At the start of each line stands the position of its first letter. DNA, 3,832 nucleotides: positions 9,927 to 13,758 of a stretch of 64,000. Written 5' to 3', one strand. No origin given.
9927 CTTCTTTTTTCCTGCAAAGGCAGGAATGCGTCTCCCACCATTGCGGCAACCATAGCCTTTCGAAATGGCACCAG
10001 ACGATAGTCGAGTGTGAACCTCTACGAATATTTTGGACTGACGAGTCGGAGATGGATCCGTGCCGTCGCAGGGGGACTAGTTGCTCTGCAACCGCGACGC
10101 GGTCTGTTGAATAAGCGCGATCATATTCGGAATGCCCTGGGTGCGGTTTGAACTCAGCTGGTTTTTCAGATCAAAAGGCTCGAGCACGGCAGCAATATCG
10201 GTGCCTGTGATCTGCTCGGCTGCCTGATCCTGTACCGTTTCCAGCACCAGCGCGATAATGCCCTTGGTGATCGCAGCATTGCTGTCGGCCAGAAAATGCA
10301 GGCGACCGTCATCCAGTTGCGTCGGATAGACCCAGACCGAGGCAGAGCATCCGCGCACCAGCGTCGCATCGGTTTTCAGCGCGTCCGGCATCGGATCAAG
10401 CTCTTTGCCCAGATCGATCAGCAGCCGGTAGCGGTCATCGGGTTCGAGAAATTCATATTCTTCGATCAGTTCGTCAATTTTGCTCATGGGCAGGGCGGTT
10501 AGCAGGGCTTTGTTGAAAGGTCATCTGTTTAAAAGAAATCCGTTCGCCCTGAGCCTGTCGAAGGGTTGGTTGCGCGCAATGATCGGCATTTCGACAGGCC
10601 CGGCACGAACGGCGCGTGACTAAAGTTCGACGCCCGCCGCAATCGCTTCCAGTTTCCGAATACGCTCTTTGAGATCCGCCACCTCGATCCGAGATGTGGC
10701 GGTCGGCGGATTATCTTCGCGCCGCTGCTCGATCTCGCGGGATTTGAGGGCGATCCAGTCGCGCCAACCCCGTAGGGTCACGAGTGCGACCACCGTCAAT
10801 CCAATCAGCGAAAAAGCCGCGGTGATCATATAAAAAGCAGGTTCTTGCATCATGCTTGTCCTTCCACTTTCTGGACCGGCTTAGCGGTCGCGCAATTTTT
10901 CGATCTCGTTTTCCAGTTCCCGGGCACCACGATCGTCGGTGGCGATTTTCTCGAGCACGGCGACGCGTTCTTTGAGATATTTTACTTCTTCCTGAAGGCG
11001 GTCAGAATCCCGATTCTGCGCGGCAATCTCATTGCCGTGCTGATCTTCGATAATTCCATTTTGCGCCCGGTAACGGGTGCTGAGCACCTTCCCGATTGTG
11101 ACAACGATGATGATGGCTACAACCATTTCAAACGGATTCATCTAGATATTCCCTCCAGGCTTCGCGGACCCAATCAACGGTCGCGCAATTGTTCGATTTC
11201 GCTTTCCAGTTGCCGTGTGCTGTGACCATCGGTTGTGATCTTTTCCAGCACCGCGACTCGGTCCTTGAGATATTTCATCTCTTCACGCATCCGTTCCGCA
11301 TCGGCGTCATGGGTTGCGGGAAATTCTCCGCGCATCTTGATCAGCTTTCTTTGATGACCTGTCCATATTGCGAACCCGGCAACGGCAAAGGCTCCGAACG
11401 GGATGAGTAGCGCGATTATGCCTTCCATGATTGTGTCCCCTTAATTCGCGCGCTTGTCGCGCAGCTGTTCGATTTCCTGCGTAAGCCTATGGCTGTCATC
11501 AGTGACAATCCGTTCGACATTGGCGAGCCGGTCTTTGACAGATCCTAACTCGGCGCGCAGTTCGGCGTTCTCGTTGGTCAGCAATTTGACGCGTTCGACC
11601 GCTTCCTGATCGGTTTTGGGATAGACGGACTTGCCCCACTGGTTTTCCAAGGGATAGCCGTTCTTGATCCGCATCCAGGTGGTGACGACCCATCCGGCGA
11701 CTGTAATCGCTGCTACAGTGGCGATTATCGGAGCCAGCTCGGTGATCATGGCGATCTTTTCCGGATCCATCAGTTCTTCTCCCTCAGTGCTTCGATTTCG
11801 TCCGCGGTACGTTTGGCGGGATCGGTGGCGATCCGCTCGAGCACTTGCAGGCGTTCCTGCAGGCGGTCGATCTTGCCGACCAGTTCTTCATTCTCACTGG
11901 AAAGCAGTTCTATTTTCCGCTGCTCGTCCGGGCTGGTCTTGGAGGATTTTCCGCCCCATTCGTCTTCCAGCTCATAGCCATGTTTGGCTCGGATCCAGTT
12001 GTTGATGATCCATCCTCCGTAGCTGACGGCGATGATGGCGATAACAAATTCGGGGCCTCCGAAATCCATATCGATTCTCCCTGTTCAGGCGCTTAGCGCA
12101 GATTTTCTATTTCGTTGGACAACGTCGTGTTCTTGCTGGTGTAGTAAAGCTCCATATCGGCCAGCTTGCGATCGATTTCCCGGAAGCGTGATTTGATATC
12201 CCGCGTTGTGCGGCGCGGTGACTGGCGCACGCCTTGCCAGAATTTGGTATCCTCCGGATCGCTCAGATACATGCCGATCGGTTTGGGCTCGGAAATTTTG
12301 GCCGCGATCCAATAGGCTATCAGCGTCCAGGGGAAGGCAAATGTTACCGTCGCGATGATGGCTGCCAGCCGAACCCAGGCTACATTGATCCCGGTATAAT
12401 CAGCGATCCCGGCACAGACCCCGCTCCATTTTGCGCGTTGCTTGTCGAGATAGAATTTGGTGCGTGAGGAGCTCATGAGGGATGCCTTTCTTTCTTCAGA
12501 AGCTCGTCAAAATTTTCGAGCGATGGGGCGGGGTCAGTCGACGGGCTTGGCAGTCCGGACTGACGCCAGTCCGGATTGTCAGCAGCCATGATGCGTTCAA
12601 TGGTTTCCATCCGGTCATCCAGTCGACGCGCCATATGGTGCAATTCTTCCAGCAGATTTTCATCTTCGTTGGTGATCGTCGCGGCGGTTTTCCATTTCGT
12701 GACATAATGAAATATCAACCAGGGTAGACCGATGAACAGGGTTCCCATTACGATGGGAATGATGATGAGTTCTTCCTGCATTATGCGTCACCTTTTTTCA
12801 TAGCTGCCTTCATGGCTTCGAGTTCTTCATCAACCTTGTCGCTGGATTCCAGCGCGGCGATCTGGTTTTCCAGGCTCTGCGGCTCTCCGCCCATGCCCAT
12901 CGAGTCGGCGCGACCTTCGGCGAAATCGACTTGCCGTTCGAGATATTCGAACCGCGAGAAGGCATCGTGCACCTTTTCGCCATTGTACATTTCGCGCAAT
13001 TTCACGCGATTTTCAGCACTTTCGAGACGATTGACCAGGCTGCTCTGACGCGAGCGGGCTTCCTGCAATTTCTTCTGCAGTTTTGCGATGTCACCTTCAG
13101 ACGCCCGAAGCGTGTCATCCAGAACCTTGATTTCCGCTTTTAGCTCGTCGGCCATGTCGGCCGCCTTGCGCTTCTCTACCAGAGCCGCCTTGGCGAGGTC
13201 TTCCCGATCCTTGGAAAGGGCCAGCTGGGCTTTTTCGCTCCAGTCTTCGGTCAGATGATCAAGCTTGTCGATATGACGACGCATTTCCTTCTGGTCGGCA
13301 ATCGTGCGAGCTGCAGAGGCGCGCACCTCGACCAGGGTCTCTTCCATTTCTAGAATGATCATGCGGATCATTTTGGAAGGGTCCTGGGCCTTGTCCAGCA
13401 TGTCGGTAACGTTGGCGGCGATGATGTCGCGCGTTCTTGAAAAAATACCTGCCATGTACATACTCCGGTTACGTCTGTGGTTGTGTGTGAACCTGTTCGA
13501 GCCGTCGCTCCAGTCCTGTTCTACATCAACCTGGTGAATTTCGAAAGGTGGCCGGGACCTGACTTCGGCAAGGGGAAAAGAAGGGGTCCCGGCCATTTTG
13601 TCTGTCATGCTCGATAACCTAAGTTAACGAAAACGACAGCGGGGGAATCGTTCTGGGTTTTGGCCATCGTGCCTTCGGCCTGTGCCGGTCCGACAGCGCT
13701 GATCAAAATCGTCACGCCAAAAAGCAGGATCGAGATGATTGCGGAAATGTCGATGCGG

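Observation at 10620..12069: Five tandem PspB-like single-TM coiled-coil paralogues extend the psp operon (best candidate for an undescribed system)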

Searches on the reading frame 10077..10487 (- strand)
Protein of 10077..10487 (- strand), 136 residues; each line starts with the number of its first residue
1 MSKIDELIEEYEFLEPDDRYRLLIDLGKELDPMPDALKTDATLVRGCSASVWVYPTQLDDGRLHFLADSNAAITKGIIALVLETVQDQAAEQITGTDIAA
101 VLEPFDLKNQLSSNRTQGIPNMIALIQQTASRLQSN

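Call 3: search_protein_families(library=pfam, proteins=[window:10077-10487:-], max_evalue=1)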
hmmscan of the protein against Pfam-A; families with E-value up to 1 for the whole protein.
window:10077-10487:- (136 aa): 2 families
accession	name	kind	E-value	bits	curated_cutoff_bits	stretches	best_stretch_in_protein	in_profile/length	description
PF02657.20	SufE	-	2.4e-35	121.4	27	1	12-128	5-120/121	Fe-S metabolism associated domain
PF02548.21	Pantoate_transf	-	0.13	12.1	28.7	1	64-95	162-193/259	Ketopantoate hydroxymethyltransferase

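Call 4: search_protein_families(library=ncbifam, proteins=[window:10077-10487:-], max_evalue=1)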
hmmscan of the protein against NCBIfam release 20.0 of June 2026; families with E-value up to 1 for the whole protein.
window:10077-10487:- (136 aa): 4 families
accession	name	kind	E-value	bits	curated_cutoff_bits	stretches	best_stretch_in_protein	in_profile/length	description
TIGR03391.1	FeS_syn_CsdE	equivalog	5e-29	101.1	136.4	1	8-130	16-139/139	cysteine desulfurase sulfur acceptor subunit CsdE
NF006792.0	PRK09296.1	equivalog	6.5e-24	84.3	160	1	16-133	20-137/138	cysteine desulfuration protein SufE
NF011594.0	PRK15019.1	equivalog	7.9e-22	78.1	252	1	17-124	31-138/147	cysteine desulfurase sulfur acceptor subunit CsdE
NF001452.0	PRK00311.1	subfamily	0.076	12.3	272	1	64-95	165-196/267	3-methyl-2-oxobutanoate hydroxymethyltransferase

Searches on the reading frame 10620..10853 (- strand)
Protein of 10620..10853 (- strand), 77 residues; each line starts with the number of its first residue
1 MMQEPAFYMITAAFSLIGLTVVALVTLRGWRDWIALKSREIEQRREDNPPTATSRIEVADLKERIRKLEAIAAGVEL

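Call 3: search_protein_families(library=pfam, proteins=[window:10620-10853:-], max_evalue=1)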
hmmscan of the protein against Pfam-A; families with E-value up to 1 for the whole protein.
window:10620-10853:- (77 aa): 1 family
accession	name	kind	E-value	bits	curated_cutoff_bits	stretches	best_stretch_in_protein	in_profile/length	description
PF17968.6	Tlr3_TMD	-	0.0043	17.7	25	1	6-31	7-32/33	Toll-like receptor 3 trans-membrane domain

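Call 4: search_protein_families(library=ncbifam, proteins=[window:10620-10853:-], max_evalue=1)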
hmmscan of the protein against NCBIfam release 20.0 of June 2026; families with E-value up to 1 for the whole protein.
window:10620-10853:- (77 aa): 1 family
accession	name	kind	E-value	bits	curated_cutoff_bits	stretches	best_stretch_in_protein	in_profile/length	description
NF040918.1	LPFR_fam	subfamily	0.063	13.1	40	1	9-27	3-21/35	LPFR motif small protein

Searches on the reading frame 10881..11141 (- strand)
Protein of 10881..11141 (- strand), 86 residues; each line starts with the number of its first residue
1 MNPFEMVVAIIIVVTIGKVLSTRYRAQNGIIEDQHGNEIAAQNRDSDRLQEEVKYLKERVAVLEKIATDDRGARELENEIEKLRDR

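Call 3: search_protein_families(library=pfam, proteins=[window:10881-11141:-], max_evalue=1)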
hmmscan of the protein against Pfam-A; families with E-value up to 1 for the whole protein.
window:10881-11141:- (86 aa): 4 families
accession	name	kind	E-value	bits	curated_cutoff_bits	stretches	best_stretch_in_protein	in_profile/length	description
PF04102.17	SlyX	-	0.0027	18.8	30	1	37-72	24-59/67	SlyX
PF04977.20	DivIC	-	0.0072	16.6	28.9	1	8-67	3-61/80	Septum formation initiator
PF09429.15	Wbp11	-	0.2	12.4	24.3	1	34-83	27-76/78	WW domain binding protein 11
PF06667.17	PspB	-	0.23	12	25.6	1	7-69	10-66/73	Phage shock protein B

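Call 4: search_protein_families(library=ncbifam, proteins=[window:10881-11141:-], max_evalue=1)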
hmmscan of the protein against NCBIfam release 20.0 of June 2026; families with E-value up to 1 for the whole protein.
window:10881-11141:- (86 aa): 4 families
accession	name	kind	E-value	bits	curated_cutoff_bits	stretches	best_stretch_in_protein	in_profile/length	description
TIGR02209.1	ftsL_broad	equivalog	0.0011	18.9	42.45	1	5-69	5-69/85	cell division protein FtsL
NF043058.1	T4SS_LegC2C7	subfamily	0.024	13.6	350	1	6-84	63-135/348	LegC2/C7 family Dot/Icm T4SS effector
TIGR02976.1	phageshock_pspB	equivalog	0.1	12.9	51.7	1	2-70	2-68/75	envelope stress response membrane protein PspB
NF006993.0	PRK09458.1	equivalog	0.15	12.5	90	1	36-67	33-65/75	envelope stress response membrane protein PspB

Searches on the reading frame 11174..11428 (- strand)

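Call 3: search_protein_families(library=pfam, proteins=[window:11174-11428:-], max_evalue=1)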
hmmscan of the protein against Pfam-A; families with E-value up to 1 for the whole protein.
window:11174-11428:- (84 aa): 1 family
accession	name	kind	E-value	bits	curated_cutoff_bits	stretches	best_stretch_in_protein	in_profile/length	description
PF18317.6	SDH_C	-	0.3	11.3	25.8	0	15-25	9-19/31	Shikimate 5'-dehydrogenase C-terminal domain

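Call 4: search_protein_families(library=ncbifam, proteins=[window:11174-11428:-], max_evalue=1)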
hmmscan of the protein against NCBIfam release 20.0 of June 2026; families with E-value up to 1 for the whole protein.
window:11174-11428:- (84 aa): 1 family
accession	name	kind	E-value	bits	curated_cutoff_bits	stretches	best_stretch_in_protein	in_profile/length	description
NF006993.0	PRK09458.1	equivalog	0.072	13.5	90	1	6-65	5-65/75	envelope stress response membrane protein PspB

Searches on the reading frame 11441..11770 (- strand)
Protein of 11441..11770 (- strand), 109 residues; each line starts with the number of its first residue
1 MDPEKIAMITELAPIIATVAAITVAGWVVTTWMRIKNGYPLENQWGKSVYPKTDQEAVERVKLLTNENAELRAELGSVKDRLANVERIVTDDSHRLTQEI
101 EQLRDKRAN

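Call 3: search_protein_families(library=pfam, proteins=[window:11441-11770:-], max_evalue=1)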
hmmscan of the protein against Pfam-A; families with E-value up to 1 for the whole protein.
window:11441-11770:- (109 aa): 11 families
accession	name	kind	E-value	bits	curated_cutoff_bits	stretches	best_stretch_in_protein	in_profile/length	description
PF06005.17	ZapB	-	0.00011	23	31.5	1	55-108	14-56/71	Cell division protein ZapB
PF00170.26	bZIP_1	-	0.0022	18.5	27.6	1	59-86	33-60/64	bZIP transcription factor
PF13747.11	DUF4164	-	0.0057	17.5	27.2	1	54-105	34-85/89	Domain of unknown function (DUF4164)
PF07716.20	bZIP_2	-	0.0064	17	22.3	1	54-78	27-51/54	Basic region leucine zipper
PF19566.4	Snx8_BAR_dom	-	0.0073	16.2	27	1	49-106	20-77/258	Sorting nexin 8/Mvp1 BAR domain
PF02183.23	HALZ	-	0.016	15.8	28.1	0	63-82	23-42/43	Homeobox associated leucine zipper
PF08614.16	ATG16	-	0.026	15.1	33.7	1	52-108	95-151/200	Autophagy protein 16 (ATG16)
PF16034.10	JAKMIP_CC3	-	0.079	13.1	30.2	1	47-81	144-178/200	JAKMIP CC3 domain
PF02344.20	Myc-LZ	-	0.091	13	24.3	1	92-107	2-17/31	Myc leucine zipper domain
PF06810.17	Phage_scaffold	-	0.1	13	35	1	45-107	23-79/170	Phage capsid assembly scaffolding protein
PF17253.7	DUF5320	-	0.12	14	27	1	39-84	55-98/99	Family of unknown function (DUF5320)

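Call 4: search_protein_families(library=ncbifam, proteins=[window:11441-11770:-], max_evalue=1)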
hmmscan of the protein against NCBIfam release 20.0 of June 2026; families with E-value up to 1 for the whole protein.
window:11441-11770:- (109 aa): 6 families
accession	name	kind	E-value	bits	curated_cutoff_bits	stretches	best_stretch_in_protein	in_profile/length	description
TIGR02978.1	phageshock_pspC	equivalog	1e-05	25.4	104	1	15-103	39-121/121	envelope stress response membrane protein PspC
NF045622.1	Npun_F5560_fam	hypoth_equivalog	0.011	15.8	125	1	58-88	117-147/156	Npun_F5560 family protein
NF008068.0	PRK10803.1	equivalog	0.025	14.5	383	1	75-107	35-67/263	cell division protein CpoB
NF007973.0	PRK10697.1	equivalog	0.034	14.1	136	1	55-103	75-119/119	envelope stress response membrane protein PspC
NF038218.1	IcmG_DotF_IVB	equivalog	0.053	13.2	200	1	47-106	112-174/266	type IVB secretion system protein IcmG/DotF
NF009640.0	PRK13169.1-1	equivalog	0.071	13.6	134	1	56-103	25-73/105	DNA replication initiation control protein YabA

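Call 7: find_homologous_proteins(query=window:11441-11770:-, max_evalue=0.001)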
Query window:11441-11770:- (109 aa): 7995 proteins with E <= 0.001 among 8000 candidates; the best 120 are listed.
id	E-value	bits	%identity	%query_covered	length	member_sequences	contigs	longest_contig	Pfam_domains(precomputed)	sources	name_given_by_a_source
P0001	3.6e-63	228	99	100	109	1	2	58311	-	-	-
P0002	5.9e-63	227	99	100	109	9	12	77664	-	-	-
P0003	5.9e-62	224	97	100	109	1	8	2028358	-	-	-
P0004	1.2e-61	223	97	100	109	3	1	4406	-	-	-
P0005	2.8e-61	222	95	100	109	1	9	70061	-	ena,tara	tara:strand:+ start:160 stop:489 length:330 start_codon:yes stop_codon:yes gene_type:complete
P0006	1.1e-60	220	94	100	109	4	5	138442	-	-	-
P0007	1.4e-60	219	94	100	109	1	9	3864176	-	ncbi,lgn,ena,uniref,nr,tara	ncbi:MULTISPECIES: hypothetical protein [Sphingomonadaceae]|uniref:hypothetical protein n=1 Tax=Sphi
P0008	1.4e-60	219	94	100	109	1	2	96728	-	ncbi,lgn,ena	-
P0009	1.6e-60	219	94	100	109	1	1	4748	-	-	-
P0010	2.2e-60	219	94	100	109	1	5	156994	-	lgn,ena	-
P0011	3.6e-60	218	94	100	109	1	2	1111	-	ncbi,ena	-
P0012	7.1e-60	217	94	100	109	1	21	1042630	-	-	-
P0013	9.9e-60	217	92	100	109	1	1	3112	-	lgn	-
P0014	1.1e-59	217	94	100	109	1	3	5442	-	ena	-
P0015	8.6e-59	214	90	100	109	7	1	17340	-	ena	-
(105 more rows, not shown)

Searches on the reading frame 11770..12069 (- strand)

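Call 3: search_protein_families(library=pfam, proteins=[window:11770-12069:-], max_evalue=1)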
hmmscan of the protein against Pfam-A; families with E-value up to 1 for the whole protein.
window:11770-12069:- (99 aa): 3 families
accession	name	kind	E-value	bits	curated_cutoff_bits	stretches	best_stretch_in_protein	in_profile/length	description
PF07323.17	DUF1465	-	0.0076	16.6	25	1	44-91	92-141/153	Protein of unknown function (DUF1465)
PF00170.26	bZIP_1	-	0.17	12.5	27.6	1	50-78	32-60/64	bZIP transcription factor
PF06667.17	PspB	-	0.32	11.5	25.6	1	61-80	44-63/73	Phage shock protein B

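Call 4: search_protein_families(library=ncbifam, proteins=[window:11770-12069:-], max_evalue=1)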
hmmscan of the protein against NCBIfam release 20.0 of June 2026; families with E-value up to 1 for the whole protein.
window:11770-12069:- (99 aa): 1 family
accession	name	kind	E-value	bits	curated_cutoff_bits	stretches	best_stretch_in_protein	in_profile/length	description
TIGR02976.1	phageshock_pspB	equivalog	0.024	14.9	51.7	1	61-81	45-65/75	envelope stress response membrane protein PspB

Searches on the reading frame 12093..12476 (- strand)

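Call 3: search_protein_families(library=pfam, proteins=[window:12093-12476:-], max_evalue=1)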
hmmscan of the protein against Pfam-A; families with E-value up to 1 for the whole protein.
window:12093-12476:- (127 aa): 1 family
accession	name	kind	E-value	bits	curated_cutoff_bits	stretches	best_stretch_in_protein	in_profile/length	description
PF04024.17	PspC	-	7.8e-14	51.7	25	1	7-59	2-52/58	PspC domain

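Call 4: search_protein_families(library=ncbifam, proteins=[window:12093-12476:-], max_evalue=1)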
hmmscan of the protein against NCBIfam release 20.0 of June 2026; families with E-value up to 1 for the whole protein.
window:12093-12476:- (127 aa): 2 families
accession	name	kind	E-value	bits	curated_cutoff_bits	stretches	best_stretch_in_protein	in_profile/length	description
TIGR02978.1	phageshock_pspC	equivalog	9.3e-35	119.1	104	1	6-126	2-121/121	envelope stress response membrane protein PspC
NF007973.0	PRK10697.1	equivalog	6.2e-13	48.7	136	1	4-123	6-116/119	envelope stress response membrane protein PspC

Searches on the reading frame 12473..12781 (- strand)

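Call 3: search_protein_families(library=pfam, proteins=[window:12473-12781:-], max_evalue=1)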
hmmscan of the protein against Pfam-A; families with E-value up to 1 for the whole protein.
window:12473-12781:- (102 aa): 5 families
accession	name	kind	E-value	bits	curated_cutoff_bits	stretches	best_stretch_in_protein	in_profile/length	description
PF06667.17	PspB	-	1.5e-26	92.6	25.6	1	4-74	3-73/73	Phage shock protein B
PF20769.2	YPEB_N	-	0.032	14.6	27.3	1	33-72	95-134/136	YpeB N-terminal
PF09753.14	Use1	-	0.032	14.3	38.3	1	37-69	153-185/243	Membrane fusion protein Use1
PF06781.17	CrgA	-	0.034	14.8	24.8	1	5-33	33-61/89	Cell division protein CrgA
PF04746.17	DUF575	-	0.13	13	25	1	8-43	23-57/101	Protein of unknown function (DUF575)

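Call 4: search_protein_families(library=ncbifam, proteins=[window:12473-12781:-], max_evalue=1)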
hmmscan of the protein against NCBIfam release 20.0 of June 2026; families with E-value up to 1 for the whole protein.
window:12473-12781:- (102 aa): 4 families
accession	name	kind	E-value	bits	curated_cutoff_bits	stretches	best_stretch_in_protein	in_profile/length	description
TIGR02976.1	phageshock_pspB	equivalog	5.9e-27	93.8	51.7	1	1-74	1-74/75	envelope stress response membrane protein PspB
NF006993.0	PRK09458.1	equivalog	4.2e-18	65.5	90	1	3-74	3-74/75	envelope stress response membrane protein PspB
NF002595.0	PRK02251.2-1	equivalog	0.003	17.8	109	1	5-33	29-57/84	cell division protein CrgA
TIGR02978.1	phageshock_pspC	equivalog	0.015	15.2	104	1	36-74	79-116/121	envelope stress response membrane protein PspC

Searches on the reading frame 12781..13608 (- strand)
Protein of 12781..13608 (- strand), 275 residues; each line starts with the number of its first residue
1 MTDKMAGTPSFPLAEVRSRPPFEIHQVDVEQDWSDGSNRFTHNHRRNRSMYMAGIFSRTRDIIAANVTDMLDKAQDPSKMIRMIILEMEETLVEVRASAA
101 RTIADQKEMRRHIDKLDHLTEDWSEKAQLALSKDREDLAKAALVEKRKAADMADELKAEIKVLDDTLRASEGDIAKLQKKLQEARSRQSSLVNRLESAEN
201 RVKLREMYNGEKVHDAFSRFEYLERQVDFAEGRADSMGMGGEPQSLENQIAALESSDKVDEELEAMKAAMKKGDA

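Call 3: search_protein_families(library=pfam, proteins=[window:12781-13608:-], max_evalue=1)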
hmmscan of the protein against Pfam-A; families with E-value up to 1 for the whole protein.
window:12781-13608:- (275 aa): 6 families
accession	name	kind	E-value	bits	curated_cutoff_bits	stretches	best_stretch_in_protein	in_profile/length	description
PF04012.17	PspA_IM30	-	1.7e-36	126.3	33.9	1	54-269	1-217/220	PspA/IM30 family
PF03036.21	Perilipin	-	0.016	14.7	33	1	69-204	228-360/403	Perilipin family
PF13166.12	AAA_13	-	0.042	12.9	36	1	56-205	330-478/713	AAA domain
PF24627.1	PUMA_CC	-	0.067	13.6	30.1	1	173-201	2-30/74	PUMA coiled-coil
PF17242.7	DUF5315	-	0.13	12.5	27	1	145-205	5-71/77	Disordered region of unknown function (DUF5315)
PF14712.11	Snapin_Pallidin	-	0.17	12.8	29.6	2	169-209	10-51/89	Snapin/Pallidin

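Call 4: search_protein_families(library=ncbifam, proteins=[window:12781-13608:-], max_evalue=1)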
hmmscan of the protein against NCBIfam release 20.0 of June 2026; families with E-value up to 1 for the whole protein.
window:12781-13608:- (275 aa): 10 families
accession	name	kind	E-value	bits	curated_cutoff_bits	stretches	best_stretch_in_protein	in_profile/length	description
TIGR02977.1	phageshock_pspA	equivalog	1.9e-82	276.2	242.95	1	54-272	2-219/219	phage shock protein PspA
NF007974.0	PRK10698.1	equivalog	7.8e-61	205.6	336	1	54-272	2-219/222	phage shock protein PspA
NF045984.1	StressProtLiaH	equivalog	9.3e-15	54.9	380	1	55-271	2-216/225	stress responsive protein LiaH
NF033885.1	conj_TraP_IncI1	equivalog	0.00018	21.3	135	1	98-201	40-143/217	conjugal transfer protein TraP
NF045487.1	ASRP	equivalog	0.00046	18.9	300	1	104-268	310-467/593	archaea-specific SMC-related protein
TIGR02168.1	SMC_prok_B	equivalog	0.0027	15.5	567.35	1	71-271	709-913/1181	chromosome segregation protein SMC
TIGR04523.1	Mplasa_alph_rch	subfamily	0.0042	15.1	270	2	73-183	635-743/745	helix-rich protein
NF052320.1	Cbp1_fam_LP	subfamily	0.02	14.4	90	1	133-198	64-128/286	Cbp1 family collagen-binding glycoprotein adhesin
NF045780.1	TrlF_fam_ATP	equivalog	0.022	13.4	350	1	88-209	572-720/944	TrlF family AAA-like ATPase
TIGR01843.1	type_I_hlyD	subfamily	0.064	12.2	208.65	1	93-255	77-230/422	HlyD family type I secretion periplasmic adaptor subunit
